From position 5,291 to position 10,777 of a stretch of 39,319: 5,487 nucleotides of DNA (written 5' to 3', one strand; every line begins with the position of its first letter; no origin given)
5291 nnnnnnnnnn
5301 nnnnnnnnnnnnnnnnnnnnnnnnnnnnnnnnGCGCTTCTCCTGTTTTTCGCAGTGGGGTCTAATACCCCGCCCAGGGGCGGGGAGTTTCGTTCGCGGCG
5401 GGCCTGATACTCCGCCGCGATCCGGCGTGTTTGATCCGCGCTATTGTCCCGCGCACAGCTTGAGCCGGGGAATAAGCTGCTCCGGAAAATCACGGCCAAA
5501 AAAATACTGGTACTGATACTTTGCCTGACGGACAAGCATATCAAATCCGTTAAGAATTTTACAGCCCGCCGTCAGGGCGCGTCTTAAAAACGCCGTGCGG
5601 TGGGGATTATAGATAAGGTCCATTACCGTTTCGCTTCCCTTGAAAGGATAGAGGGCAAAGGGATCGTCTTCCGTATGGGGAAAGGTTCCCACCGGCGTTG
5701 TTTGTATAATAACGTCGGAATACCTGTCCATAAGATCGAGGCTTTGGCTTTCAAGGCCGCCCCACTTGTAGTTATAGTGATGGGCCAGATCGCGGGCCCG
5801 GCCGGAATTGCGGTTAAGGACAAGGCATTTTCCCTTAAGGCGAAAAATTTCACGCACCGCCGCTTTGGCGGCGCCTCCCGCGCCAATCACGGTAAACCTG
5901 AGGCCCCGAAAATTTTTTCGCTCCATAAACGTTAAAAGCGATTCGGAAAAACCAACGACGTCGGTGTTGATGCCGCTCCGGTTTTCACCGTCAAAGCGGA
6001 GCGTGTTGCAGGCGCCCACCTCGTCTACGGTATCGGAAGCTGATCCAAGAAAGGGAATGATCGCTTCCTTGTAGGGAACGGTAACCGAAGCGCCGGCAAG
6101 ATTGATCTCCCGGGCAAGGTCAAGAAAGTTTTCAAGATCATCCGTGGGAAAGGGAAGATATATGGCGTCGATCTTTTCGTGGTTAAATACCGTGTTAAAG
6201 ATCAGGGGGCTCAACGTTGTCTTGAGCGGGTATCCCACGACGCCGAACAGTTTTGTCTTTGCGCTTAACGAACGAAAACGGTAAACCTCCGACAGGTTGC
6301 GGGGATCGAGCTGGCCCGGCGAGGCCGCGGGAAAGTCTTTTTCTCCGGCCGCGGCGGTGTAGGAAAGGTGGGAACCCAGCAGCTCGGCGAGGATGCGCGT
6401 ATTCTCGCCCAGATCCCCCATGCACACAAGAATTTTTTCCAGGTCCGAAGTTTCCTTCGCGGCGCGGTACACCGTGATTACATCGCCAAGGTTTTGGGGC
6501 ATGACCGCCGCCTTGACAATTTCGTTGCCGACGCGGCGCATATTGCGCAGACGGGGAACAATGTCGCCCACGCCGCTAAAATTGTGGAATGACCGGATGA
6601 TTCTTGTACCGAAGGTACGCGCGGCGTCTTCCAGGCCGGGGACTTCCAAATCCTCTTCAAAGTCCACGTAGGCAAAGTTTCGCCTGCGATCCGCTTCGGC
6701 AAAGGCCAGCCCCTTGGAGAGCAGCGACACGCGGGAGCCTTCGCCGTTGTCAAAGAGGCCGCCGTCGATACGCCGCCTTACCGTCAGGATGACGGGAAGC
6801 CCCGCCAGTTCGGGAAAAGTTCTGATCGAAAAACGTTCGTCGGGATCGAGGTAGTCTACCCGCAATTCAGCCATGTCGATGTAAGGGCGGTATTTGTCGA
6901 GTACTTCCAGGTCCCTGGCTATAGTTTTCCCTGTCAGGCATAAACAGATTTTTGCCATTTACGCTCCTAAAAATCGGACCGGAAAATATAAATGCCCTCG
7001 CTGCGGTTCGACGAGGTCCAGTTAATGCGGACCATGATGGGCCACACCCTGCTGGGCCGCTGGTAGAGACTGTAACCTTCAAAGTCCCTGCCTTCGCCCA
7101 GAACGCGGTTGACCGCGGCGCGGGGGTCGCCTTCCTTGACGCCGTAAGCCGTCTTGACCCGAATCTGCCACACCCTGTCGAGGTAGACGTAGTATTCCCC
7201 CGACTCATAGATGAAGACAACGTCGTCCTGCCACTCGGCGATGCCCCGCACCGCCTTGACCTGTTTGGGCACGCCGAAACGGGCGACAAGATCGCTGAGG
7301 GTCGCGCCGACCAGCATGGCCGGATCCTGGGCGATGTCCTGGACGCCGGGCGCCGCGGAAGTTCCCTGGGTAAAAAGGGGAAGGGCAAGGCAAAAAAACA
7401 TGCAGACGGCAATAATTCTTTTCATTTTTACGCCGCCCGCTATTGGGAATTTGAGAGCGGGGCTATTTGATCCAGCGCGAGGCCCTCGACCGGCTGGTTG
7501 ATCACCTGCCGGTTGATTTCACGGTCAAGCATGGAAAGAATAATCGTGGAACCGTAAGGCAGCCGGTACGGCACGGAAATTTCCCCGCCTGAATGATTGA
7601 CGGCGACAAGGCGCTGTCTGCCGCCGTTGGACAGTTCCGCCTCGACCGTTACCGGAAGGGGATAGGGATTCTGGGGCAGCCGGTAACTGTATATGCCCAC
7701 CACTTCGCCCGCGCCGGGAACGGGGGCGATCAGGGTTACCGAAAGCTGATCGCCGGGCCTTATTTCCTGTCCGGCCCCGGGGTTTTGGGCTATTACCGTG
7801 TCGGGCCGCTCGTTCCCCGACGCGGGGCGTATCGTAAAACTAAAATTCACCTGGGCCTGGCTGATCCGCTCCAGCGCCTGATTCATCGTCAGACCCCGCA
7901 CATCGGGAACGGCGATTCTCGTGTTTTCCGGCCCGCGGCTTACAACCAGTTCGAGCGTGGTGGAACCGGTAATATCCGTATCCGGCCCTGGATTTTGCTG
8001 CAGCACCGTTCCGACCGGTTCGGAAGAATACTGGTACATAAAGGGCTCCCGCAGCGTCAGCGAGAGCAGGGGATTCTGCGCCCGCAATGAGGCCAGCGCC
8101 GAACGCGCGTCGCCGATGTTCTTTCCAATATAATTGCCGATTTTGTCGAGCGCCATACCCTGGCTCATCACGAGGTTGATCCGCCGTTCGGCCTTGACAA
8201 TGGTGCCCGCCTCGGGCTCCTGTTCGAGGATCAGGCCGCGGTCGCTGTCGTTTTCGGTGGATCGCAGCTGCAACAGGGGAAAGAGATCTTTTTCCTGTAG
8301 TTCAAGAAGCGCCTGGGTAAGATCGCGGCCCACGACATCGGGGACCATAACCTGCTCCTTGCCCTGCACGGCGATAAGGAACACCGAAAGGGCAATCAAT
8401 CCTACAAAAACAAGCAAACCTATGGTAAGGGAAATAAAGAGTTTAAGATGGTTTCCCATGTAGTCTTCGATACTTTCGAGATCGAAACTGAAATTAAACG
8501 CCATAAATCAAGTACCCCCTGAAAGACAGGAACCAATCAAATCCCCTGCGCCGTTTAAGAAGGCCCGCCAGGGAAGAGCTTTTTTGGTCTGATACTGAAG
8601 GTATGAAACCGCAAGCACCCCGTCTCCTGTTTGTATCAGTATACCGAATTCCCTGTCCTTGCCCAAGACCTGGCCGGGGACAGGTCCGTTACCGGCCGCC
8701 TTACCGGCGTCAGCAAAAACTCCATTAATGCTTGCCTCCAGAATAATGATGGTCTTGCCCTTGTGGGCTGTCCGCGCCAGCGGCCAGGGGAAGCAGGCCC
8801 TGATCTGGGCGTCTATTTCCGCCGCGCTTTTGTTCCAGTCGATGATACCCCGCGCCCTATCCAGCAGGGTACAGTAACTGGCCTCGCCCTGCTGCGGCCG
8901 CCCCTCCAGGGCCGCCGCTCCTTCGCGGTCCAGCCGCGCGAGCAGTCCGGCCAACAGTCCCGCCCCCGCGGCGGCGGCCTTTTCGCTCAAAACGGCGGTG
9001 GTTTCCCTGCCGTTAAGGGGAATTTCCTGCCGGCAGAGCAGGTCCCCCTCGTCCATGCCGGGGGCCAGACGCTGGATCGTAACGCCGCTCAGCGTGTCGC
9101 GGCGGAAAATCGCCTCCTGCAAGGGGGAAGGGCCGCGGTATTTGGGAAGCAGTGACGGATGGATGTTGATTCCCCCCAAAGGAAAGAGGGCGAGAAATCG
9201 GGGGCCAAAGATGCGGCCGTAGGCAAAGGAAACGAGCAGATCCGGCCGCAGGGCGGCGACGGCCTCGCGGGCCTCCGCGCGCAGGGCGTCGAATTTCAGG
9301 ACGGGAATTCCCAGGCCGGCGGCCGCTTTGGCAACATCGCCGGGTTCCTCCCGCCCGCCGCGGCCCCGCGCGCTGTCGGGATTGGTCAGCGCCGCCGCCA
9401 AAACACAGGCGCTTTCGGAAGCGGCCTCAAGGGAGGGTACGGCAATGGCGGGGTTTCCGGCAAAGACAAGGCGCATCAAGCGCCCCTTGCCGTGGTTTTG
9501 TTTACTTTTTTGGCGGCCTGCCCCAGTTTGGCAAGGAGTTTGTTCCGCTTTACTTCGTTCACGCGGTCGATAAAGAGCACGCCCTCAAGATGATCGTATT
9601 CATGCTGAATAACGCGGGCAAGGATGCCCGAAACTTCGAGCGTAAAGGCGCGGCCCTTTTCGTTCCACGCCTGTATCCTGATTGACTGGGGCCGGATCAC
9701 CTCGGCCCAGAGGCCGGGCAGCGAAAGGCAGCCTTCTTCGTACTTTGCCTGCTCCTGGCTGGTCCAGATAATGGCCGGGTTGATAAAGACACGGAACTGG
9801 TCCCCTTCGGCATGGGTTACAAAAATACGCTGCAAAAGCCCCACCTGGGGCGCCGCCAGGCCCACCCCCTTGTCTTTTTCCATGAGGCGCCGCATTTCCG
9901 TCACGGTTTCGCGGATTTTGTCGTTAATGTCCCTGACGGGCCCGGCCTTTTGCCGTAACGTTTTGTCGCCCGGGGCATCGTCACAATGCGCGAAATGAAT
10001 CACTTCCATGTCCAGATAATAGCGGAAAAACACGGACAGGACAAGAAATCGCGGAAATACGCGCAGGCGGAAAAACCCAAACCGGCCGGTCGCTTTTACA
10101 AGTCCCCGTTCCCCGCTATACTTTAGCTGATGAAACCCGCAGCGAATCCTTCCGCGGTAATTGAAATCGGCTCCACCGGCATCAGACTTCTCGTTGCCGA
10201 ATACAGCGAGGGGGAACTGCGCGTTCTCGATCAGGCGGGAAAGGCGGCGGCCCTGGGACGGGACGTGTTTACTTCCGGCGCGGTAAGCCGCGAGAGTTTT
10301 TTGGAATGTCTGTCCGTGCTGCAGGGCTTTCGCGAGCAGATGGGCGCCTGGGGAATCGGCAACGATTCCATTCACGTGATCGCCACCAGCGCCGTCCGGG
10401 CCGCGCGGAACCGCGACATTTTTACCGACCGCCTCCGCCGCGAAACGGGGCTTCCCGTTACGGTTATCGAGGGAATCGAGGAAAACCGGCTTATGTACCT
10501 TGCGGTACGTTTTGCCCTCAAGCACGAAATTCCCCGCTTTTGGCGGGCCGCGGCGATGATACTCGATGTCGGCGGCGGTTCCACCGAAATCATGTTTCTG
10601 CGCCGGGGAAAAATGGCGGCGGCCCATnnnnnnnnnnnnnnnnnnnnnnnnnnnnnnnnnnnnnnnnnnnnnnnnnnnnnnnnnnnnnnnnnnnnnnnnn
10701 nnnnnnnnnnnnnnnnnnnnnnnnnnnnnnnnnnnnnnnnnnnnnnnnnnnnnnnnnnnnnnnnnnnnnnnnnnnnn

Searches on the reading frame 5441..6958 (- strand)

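Call 51: search_protein_families(library=pfam, proteins=[window:5441-6958:-], max_evalue=0.00001)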
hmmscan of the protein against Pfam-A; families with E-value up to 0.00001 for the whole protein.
window:5441-6958:- (505 aa): 2 families
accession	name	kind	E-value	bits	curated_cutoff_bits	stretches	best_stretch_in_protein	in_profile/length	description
PF01487.21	DHquinase_I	-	1e-37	130.9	22.2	1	5-226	1-230/230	Type I 3-dehydroquinase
PF08501.16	Shikimate_dh_N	-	1.5e-20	73.7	27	1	240-320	1-83/83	Shikimate dehydrogenase substrate binding domain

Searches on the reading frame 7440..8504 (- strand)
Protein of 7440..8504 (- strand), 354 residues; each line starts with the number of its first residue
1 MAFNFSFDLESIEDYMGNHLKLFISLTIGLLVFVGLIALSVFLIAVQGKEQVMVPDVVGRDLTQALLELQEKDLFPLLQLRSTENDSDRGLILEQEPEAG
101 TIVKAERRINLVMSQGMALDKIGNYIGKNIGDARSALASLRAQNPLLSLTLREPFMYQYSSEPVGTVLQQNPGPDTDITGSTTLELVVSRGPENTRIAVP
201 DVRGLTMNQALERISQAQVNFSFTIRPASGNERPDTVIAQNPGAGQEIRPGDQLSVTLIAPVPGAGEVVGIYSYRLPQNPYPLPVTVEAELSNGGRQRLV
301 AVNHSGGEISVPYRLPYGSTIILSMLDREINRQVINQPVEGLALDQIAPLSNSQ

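Call 51: search_protein_families(library=pfam, proteins=[window:7440-8504:-], max_evalue=0.00001)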
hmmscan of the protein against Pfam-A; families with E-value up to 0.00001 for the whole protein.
window:7440-8504:- (354 aa): 1 family
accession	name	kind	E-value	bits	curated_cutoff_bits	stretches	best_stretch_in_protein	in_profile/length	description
PF03793.24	PASTA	-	8.7e-31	106.1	23.2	2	52-114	1-63/64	PASTA domain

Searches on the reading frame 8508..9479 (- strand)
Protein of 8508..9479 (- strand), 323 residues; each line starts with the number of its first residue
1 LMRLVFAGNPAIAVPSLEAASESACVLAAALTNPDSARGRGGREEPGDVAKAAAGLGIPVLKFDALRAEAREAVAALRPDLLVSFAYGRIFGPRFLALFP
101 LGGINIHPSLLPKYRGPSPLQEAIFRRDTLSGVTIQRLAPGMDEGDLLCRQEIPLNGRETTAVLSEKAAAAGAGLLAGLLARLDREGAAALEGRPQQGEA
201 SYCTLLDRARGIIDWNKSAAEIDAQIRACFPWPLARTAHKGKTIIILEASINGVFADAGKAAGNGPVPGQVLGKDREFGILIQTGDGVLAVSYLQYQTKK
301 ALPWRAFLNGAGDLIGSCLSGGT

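Call 51: search_protein_families(library=pfam, proteins=[window:8508-9479:-], max_evalue=0.00001)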
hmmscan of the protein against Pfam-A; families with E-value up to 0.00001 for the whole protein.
window:8508-9479:- (323 aa): 2 families
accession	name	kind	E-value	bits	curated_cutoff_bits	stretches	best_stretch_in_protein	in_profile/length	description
PF00551.24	Formyl_trans_N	-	1.6e-27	96.8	26.1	1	3-172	2-173/181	Formyl transferase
PF02911.23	Formyl_trans_C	-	3.4e-20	72.5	21.1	1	207-311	3-99/100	Formyl transferase, C-terminal domain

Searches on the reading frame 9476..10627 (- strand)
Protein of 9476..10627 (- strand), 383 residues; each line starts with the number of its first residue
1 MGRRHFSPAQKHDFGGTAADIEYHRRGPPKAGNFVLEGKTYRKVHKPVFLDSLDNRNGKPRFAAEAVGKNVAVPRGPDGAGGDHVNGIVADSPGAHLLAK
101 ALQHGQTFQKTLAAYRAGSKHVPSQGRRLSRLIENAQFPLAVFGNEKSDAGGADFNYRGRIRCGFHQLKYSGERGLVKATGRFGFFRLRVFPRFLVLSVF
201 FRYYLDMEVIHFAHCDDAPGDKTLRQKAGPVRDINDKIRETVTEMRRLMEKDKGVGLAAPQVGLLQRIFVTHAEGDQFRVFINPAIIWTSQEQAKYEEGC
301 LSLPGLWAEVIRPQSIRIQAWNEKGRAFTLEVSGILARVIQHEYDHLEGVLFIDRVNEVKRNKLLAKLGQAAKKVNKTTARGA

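Call 51: search_protein_families(library=pfam, proteins=[window:9476-10627:-], max_evalue=0.00001)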
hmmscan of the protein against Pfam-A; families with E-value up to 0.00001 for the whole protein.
window:9476-10627:- (383 aa): 1 family
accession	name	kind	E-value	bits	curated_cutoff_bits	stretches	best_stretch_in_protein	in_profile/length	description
PF01327.26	Pep_deformylase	-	6.8e-48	162.6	22.8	1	220-361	8-155/156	Polypeptide deformylase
